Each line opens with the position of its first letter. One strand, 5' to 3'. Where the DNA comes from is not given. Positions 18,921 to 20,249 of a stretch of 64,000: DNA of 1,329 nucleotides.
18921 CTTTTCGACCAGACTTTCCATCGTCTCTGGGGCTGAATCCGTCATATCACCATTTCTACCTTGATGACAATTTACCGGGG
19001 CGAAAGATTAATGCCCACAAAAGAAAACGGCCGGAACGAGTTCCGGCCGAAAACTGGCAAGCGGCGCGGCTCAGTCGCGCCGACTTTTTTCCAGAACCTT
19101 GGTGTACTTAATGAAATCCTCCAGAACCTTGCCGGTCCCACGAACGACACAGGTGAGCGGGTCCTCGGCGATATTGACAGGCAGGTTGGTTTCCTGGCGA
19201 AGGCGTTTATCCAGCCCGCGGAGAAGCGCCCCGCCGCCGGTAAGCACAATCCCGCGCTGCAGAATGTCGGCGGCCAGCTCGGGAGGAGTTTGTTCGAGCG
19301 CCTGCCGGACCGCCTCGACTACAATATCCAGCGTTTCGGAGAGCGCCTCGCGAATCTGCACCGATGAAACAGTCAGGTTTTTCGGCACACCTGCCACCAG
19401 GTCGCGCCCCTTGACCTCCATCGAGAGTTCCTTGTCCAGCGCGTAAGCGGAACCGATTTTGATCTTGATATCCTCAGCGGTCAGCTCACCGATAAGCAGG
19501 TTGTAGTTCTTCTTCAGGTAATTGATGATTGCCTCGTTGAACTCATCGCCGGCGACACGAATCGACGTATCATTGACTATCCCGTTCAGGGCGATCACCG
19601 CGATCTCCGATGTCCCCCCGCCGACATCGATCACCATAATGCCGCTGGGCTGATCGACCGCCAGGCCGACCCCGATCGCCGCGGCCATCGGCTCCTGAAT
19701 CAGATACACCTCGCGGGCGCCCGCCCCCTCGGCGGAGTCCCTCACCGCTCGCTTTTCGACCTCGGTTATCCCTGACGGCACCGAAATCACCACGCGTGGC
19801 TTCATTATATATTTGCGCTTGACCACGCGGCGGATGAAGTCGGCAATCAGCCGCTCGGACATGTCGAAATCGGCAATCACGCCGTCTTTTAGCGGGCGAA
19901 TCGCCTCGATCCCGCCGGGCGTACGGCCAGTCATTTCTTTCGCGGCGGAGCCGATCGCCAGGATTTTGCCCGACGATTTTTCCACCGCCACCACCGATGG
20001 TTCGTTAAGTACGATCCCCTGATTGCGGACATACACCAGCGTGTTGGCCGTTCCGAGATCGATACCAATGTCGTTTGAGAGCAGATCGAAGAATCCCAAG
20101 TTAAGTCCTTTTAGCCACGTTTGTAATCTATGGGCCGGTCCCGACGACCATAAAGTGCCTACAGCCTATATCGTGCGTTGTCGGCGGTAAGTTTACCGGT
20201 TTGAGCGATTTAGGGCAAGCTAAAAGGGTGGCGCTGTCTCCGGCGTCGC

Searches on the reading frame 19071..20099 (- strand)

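Call 102: search_protein_families(library=pfam, proteins=[window:19071-20099:-], max_evalue=0.001)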
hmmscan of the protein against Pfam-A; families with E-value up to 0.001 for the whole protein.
window:19071-20099:- (342 aa): 6 families
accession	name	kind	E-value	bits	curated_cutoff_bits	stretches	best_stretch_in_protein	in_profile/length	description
PF06723.19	MreB_Mbl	-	1e-144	481.8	27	1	8-331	1-324/327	MreB/Mbl protein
PF00012.26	HSP70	-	2.2e-14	53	20.6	1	102-289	135-335/599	Hsp70 protein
PF00022.25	Actin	-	1.4e-12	47.3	27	2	33-198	30-190/410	Actin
PF14450.12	FtsA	-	4.3e-10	40.5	31.8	1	155-313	1-112/127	Cell division protein FtsA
PF25216.1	Volactin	-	1.3e-06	28.6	35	0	34-128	47-141/321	Volactin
PF11104.14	PilM_2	-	2.9e-06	26.9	27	0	284-313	278-307/340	Type IV pilus assembly protein PilM;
